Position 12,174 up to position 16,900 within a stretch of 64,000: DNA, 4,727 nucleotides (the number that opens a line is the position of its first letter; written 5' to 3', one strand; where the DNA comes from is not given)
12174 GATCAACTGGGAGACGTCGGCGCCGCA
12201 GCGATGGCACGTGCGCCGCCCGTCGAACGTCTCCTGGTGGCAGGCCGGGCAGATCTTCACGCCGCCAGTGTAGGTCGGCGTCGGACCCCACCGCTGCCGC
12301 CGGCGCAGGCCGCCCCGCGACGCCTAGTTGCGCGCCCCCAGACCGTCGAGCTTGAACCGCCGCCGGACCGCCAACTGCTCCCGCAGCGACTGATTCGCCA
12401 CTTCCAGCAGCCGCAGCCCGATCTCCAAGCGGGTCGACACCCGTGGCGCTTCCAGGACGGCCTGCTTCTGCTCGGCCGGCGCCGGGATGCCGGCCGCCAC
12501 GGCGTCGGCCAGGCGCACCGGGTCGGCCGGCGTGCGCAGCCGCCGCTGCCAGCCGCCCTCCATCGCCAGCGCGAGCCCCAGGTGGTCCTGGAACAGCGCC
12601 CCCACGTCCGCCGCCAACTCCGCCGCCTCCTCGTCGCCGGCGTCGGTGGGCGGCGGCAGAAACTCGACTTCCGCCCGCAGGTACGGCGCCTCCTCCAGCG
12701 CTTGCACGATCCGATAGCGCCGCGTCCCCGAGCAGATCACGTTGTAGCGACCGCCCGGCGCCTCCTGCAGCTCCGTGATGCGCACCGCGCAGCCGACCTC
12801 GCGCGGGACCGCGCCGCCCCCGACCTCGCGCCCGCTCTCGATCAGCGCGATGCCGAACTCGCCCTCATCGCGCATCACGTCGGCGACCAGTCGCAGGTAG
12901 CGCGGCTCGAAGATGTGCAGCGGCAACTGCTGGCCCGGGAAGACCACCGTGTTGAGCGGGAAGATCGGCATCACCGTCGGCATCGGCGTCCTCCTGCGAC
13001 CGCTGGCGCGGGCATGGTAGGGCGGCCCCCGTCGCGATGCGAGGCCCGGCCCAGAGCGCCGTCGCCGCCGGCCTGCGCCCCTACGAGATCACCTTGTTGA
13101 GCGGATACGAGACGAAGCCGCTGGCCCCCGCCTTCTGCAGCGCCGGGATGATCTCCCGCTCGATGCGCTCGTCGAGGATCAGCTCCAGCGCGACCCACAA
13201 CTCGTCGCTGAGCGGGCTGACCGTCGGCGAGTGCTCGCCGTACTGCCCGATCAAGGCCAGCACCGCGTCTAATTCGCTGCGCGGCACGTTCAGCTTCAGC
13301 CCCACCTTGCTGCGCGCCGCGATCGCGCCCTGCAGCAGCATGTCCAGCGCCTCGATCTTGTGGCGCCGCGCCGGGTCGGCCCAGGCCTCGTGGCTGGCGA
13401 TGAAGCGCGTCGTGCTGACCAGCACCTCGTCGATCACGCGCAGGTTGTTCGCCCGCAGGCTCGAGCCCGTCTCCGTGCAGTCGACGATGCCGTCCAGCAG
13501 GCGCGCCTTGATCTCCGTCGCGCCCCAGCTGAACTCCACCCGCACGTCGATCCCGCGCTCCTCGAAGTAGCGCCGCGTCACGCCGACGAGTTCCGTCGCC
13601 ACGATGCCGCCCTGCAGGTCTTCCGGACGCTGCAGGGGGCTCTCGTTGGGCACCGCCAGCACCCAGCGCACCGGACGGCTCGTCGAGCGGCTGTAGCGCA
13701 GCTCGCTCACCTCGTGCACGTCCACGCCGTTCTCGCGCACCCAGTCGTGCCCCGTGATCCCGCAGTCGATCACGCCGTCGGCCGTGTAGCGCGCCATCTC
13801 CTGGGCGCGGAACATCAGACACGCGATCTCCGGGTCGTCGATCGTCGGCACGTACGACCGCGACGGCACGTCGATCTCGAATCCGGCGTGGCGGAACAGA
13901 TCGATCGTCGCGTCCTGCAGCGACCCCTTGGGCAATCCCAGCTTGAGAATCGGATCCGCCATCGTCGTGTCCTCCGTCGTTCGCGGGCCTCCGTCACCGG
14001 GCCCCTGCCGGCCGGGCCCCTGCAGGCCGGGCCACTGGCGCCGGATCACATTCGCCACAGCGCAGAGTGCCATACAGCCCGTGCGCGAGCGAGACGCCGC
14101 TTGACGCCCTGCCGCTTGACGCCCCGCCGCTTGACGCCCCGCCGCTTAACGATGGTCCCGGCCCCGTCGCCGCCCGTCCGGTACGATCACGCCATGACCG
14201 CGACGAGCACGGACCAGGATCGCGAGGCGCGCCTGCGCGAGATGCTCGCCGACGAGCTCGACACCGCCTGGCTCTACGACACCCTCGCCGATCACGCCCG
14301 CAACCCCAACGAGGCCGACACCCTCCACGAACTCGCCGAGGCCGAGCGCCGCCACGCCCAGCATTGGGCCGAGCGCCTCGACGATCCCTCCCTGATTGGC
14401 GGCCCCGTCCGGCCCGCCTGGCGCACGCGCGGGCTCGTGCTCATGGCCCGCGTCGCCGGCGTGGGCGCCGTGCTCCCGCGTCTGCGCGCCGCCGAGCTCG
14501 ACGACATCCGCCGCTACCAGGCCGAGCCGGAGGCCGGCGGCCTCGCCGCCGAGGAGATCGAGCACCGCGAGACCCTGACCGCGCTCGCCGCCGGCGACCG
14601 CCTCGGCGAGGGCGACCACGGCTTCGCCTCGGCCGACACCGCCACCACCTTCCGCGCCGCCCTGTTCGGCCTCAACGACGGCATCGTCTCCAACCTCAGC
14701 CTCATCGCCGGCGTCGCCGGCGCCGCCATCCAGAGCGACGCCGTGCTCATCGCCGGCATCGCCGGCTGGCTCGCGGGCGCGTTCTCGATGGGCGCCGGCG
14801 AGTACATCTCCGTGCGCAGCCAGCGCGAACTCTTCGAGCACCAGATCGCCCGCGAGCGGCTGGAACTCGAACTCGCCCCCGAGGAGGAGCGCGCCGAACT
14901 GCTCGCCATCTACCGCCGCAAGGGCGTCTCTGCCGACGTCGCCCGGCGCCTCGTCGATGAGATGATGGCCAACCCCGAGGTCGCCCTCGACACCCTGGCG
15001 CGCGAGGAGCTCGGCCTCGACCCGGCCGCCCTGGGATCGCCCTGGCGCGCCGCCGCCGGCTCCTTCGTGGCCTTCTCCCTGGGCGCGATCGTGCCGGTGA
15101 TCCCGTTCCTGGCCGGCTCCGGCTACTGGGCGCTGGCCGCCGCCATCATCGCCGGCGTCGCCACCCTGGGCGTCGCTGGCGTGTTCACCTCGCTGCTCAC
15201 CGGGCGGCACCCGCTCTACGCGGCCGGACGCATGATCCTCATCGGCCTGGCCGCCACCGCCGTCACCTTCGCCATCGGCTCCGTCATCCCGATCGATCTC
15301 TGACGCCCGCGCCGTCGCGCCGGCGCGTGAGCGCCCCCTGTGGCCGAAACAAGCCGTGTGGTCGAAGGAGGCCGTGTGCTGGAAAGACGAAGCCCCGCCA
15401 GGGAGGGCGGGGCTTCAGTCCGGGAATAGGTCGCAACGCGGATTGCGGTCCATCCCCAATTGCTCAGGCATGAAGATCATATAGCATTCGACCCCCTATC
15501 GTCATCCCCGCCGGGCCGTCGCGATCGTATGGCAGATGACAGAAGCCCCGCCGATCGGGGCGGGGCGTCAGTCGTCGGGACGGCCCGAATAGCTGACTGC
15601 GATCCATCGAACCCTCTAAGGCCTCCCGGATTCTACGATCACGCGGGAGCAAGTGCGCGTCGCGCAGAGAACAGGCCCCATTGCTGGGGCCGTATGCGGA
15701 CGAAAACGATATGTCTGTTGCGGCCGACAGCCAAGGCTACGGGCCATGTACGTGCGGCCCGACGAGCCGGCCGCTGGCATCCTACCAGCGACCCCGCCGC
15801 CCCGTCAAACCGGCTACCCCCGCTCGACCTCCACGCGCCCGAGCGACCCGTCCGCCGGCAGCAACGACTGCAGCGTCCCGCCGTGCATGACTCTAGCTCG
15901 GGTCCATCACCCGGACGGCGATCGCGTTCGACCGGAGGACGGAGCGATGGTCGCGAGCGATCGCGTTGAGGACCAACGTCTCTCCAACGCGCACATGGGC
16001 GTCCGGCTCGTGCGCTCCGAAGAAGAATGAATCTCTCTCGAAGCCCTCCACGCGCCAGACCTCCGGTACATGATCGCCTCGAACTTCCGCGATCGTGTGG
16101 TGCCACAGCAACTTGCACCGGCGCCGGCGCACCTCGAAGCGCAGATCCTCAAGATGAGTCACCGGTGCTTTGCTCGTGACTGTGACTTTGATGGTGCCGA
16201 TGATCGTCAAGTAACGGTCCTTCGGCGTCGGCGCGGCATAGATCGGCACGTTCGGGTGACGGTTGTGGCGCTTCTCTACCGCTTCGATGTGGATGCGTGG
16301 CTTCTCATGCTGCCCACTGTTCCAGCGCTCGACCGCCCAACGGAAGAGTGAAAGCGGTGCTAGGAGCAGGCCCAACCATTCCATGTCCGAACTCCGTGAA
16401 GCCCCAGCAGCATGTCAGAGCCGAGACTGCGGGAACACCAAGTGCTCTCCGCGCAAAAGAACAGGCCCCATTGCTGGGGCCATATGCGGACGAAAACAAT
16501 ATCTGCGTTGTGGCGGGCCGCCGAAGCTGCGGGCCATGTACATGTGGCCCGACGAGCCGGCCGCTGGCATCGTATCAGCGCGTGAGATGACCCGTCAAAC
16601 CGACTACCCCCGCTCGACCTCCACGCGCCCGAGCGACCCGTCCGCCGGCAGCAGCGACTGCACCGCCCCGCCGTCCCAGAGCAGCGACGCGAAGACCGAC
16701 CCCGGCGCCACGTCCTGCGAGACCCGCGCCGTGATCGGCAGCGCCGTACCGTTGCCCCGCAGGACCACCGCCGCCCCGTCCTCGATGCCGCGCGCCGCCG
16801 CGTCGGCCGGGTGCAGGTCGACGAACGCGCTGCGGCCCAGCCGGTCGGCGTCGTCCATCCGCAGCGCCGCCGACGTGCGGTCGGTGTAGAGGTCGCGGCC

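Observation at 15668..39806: Recurring genome architecture: accessory genes flanked by duplicated 3' ends of neighbouring genes (three instances in 64 kb)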

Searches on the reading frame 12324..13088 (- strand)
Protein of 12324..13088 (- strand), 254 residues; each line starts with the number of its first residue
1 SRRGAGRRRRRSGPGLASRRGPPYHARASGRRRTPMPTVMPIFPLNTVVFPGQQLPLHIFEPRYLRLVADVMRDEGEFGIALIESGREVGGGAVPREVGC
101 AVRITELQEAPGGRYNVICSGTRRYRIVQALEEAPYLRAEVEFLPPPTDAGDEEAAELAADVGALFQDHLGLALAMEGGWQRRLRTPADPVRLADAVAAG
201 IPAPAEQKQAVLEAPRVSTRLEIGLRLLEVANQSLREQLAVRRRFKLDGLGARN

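Call 45: search_protein_families(library=pfam, proteins=[window:12324-13088:-], max_evalue=0.0001)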
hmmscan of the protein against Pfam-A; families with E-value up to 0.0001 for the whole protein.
window:12324-13088:- (254 aa): 1 family
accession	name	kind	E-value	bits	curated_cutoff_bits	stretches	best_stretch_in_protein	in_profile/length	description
PF02190.22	LON_substr_bdg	-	7.2e-39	134.2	28.7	1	40-229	2-199/200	ATP-dependent protease La (LON) substrate-binding domain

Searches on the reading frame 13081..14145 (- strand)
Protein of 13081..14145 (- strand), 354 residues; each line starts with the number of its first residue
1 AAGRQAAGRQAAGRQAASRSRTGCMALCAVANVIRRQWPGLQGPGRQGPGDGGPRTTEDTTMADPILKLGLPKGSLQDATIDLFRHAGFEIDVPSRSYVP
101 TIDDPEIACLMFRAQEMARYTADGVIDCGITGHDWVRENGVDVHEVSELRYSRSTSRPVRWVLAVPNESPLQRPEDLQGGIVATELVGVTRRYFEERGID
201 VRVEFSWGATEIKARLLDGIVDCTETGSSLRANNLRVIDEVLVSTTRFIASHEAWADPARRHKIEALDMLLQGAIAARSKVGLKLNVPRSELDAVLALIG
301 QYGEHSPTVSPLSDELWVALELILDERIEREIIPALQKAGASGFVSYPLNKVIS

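Call 45: search_protein_families(library=pfam, proteins=[window:13081-14145:-], max_evalue=0.0001)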
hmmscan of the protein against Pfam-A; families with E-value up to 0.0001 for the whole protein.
window:13081-14145:- (354 aa): 2 families
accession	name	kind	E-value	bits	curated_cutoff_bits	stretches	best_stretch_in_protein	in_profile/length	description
PF01634.23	HisG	-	9.3e-40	136.6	25.5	1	113-271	1-156/158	ATP phosphoribosyltransferase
PF08029.16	HisG_C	-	2.2e-17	63.4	23.5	1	277-351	1-73/73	HisG, C-terminal domain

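Call 65: find_encoding_contigs(protein=window:13081-13962:-, flank=4500, max_places=10)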
Protein window:13081-13962:- (293 aa): no gene with exactly this product is on record in the collection.

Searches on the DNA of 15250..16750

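Call 69: search_rna_families(source=window, start=15250, end=16750, threshold=evalue, max_evalue=1)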
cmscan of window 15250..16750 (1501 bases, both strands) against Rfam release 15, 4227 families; matches with E-value up to 1: 3.
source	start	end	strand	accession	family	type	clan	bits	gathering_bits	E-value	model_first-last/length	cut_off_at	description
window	15712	15803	-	RF02935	che1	Gene; sRNA;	-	23.6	54.1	0.65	1-91/91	no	che1 RNA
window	15381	15447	-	RF01772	rnk_pseudo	Cis-reg; leader;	-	23.3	55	0.32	1-108/108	no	Pseudomonas rnk leader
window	15546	15588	+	RF01068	Guanidine-II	Cis-reg; riboswitch;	-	18.5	32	0.61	1-48/48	no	Guanidine-II riboswitch aptamer (mini-ykkC)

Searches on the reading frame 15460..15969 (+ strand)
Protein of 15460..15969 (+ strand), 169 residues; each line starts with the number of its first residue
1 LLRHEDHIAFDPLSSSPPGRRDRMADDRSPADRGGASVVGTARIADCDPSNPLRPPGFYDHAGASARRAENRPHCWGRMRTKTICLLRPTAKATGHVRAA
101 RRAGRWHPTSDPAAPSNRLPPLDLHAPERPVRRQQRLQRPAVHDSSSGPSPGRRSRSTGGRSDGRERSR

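Call 7: search_protein_families(library=pfam, proteins=[window:15460-15969:+], max_evalue=0.01)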
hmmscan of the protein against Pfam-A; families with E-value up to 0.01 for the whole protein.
window:15460-15969:+ (169 aa): 0 families
